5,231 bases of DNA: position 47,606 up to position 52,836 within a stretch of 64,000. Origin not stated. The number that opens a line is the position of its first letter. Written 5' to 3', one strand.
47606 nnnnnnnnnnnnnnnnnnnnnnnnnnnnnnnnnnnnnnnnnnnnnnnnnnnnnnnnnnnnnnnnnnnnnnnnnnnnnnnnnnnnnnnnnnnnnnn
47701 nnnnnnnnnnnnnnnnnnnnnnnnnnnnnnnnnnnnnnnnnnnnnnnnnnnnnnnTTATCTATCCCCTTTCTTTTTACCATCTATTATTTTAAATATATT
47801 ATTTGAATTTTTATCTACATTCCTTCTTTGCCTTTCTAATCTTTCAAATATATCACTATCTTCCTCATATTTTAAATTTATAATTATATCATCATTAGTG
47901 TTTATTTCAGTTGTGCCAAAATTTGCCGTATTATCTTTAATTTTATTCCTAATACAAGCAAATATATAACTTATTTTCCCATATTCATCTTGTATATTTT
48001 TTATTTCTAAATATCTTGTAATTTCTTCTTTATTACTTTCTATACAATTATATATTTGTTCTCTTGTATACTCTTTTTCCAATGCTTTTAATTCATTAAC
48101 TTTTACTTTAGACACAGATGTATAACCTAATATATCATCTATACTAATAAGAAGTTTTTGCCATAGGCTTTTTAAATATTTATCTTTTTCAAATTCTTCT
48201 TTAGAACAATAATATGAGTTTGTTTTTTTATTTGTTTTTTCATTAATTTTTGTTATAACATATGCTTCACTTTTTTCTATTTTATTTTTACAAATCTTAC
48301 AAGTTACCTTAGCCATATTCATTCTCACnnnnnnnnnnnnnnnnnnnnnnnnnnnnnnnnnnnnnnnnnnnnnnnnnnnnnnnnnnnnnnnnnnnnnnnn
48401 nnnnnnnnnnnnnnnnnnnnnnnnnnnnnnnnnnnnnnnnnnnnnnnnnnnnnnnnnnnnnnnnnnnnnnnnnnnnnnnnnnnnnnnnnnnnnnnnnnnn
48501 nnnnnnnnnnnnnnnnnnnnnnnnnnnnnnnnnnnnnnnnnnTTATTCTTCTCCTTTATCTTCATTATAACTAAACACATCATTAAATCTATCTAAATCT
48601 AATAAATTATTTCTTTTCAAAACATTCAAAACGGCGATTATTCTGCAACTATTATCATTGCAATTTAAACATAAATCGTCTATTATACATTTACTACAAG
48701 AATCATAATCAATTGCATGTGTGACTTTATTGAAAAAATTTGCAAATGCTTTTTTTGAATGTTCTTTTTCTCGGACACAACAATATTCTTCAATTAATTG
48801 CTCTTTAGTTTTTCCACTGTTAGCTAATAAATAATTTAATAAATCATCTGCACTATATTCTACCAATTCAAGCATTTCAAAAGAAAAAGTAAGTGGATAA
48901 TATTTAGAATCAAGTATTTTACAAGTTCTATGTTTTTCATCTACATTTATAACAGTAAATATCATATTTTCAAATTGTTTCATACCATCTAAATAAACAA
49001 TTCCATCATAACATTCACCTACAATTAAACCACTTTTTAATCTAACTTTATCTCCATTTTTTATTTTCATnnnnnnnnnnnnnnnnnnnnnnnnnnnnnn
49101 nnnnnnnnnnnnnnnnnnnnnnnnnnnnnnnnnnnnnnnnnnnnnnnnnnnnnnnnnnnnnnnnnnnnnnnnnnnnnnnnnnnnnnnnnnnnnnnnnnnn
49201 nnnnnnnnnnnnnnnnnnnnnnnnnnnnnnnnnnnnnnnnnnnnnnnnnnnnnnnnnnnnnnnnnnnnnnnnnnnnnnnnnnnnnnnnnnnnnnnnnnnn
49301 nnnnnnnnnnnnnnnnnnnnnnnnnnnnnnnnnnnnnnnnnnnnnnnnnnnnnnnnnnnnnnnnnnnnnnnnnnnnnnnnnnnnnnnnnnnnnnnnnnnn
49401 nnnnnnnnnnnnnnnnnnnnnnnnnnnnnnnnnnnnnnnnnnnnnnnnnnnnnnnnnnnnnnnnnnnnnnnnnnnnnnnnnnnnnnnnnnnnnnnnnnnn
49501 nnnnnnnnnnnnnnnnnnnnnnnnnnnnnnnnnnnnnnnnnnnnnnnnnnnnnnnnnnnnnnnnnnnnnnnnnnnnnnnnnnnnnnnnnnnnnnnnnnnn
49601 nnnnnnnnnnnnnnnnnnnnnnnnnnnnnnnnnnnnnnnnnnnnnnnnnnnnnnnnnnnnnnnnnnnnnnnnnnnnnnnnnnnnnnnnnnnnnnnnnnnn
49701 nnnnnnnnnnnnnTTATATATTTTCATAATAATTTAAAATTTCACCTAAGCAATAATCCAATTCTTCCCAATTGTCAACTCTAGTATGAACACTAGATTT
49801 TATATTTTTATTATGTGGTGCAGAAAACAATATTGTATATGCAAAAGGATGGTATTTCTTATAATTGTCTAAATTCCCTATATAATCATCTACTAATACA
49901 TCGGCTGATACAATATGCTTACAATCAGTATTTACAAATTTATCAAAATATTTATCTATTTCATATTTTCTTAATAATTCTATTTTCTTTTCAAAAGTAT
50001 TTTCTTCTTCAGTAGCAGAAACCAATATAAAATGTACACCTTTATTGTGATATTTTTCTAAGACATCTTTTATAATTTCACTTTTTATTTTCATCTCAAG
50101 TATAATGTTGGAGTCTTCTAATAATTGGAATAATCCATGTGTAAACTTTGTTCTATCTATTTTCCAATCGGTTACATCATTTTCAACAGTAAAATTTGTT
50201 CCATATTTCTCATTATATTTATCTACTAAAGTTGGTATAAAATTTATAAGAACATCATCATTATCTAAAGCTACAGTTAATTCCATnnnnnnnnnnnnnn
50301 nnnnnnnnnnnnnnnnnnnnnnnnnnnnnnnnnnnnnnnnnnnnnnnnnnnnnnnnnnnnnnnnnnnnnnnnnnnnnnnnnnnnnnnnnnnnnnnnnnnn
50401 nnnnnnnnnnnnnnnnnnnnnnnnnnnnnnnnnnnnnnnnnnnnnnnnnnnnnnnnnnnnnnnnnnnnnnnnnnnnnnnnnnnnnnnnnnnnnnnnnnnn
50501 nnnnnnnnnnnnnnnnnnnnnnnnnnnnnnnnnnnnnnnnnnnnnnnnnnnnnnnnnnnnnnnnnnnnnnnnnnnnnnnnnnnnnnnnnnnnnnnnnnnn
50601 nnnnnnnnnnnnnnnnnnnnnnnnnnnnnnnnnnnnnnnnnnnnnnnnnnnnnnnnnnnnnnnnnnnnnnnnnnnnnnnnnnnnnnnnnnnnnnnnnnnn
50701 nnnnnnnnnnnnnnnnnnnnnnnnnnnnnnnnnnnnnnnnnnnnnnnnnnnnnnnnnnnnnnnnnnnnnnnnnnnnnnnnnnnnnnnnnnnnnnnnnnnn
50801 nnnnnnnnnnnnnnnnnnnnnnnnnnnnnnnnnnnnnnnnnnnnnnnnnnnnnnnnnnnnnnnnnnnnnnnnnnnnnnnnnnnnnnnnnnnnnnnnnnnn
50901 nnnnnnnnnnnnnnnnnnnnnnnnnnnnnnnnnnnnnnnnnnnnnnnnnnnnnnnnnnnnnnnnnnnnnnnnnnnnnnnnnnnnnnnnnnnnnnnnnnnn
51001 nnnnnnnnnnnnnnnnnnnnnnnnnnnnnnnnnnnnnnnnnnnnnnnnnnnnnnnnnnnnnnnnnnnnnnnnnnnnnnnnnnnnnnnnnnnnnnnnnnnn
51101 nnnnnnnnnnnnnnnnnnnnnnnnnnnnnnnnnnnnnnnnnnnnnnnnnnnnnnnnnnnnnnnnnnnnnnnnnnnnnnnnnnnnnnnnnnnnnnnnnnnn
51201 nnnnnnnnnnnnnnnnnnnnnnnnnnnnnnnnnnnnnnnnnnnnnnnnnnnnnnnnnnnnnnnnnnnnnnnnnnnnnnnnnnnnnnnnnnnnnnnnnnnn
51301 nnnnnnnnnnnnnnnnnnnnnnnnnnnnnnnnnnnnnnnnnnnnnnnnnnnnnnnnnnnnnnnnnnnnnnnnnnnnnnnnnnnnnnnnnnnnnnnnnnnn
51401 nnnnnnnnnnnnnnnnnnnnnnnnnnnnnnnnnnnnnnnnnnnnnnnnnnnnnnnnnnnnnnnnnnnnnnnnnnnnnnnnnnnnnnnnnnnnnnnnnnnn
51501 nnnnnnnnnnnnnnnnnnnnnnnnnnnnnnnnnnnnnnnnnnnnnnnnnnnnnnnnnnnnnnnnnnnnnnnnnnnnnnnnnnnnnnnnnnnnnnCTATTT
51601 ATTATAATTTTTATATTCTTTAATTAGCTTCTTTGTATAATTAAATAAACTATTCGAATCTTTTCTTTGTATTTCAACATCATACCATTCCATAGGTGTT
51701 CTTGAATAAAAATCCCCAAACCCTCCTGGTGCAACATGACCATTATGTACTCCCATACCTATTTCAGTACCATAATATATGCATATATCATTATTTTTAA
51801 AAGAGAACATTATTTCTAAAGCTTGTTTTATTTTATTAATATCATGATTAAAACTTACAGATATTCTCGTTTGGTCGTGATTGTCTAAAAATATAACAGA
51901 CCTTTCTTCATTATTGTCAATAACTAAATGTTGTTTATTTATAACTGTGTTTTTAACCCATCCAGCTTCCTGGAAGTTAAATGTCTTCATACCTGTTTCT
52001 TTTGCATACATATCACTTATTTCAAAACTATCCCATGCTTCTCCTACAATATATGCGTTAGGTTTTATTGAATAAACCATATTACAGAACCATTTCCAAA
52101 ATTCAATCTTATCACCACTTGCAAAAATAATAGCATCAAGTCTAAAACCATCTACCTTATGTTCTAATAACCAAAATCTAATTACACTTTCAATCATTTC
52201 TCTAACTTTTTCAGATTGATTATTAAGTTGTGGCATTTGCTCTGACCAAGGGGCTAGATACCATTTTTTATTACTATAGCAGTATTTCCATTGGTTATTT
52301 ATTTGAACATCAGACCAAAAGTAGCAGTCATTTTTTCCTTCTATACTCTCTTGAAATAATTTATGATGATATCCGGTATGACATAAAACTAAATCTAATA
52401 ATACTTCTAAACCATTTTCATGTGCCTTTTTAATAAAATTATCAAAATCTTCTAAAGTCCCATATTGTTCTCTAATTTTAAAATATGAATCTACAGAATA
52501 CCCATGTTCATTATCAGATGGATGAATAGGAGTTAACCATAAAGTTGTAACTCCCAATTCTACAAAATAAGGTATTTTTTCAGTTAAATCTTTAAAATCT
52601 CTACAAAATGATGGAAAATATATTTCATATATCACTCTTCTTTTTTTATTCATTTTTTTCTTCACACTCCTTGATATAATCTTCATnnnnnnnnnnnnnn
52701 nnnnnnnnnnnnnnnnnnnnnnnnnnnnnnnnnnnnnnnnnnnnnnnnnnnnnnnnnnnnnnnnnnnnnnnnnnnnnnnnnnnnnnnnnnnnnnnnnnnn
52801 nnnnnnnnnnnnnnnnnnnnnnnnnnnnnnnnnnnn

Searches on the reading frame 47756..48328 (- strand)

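Call 34: search_protein_families(library=pfam, proteins=[window:47756-48328:-], max_evalue=0.001)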
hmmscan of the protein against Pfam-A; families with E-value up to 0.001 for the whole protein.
window:47756-48328:- (190 aa): 0 families

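Call 59: search_protein_families(library=pfam, proteins=[window:47756-48328:-], max_evalue=0.01)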
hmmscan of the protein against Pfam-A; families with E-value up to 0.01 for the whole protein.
window:47756-48328:- (190 aa): 1 family
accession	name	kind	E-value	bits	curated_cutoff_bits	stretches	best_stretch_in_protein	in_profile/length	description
PF05383.23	La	-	0.0084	16.4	37.1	0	38-76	6-47/59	La domain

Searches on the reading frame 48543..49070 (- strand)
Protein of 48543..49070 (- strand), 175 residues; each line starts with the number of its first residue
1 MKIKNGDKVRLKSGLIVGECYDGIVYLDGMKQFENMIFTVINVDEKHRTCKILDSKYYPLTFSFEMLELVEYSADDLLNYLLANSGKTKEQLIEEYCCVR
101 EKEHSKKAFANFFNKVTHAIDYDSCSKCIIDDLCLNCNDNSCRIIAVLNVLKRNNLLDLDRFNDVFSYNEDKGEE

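Call 34: search_protein_families(library=pfam, proteins=[window:48543-49070:-], max_evalue=0.001)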
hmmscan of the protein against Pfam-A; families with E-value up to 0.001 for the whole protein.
window:48543-49070:- (175 aa): 0 families

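Call 59: search_protein_families(library=pfam, proteins=[window:48543-49070:-], max_evalue=0.01)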
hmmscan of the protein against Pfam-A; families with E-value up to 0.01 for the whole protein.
window:48543-49070:- (175 aa): 1 family
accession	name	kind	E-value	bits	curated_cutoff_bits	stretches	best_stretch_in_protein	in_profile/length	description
PF23354.1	TPR_NUP160_120_M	-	0.0096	15.7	27.2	0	83-164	64-147/265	NUP160/120 middle TPR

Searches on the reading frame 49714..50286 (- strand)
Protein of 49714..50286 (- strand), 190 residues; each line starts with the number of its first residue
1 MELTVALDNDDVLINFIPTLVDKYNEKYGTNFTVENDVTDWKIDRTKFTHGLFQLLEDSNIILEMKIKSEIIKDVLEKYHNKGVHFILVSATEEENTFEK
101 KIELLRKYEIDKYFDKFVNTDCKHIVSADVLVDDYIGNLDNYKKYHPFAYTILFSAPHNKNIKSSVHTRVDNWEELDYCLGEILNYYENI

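Call 34: search_protein_families(library=pfam, proteins=[window:49714-50286:-], max_evalue=0.001)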
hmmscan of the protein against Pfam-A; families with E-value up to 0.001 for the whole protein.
window:49714-50286:- (190 aa): 1 family
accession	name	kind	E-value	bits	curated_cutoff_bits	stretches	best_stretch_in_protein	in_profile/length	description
PF06941.18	NT5C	-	8.3e-15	55.6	24.8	1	5-176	4-170/180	5' nucleotidase, deoxy (Pyrimidine), cytosolic type C protein (NT5C)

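Call 78: search_protein_families(library=ncbifam, proteins=[window:49714-50286:-], max_evalue=0.001)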
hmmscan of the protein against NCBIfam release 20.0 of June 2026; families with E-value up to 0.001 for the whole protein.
window:49714-50286:- (190 aa): 0 families

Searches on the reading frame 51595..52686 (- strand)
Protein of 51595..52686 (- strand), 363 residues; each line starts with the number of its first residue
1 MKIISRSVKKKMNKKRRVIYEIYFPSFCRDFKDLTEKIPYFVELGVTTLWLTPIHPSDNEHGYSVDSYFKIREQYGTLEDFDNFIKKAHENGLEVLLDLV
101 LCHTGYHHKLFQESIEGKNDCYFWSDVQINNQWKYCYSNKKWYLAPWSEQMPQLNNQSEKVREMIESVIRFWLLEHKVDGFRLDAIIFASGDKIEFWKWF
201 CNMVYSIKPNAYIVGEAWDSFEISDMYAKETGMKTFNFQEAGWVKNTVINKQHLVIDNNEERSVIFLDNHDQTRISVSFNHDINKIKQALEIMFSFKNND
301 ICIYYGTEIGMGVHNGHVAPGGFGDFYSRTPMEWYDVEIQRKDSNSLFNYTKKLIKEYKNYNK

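Call 34: search_protein_families(library=pfam, proteins=[window:51595-52686:-], max_evalue=0.001)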
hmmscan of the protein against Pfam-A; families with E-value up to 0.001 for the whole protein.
window:51595-52686:- (363 aa): 1 family
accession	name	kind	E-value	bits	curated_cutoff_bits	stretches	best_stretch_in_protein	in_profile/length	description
PF00128.31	Alpha-amylase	-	3.7e-52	178.5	22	1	30-334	17-390/446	Alpha amylase, catalytic domain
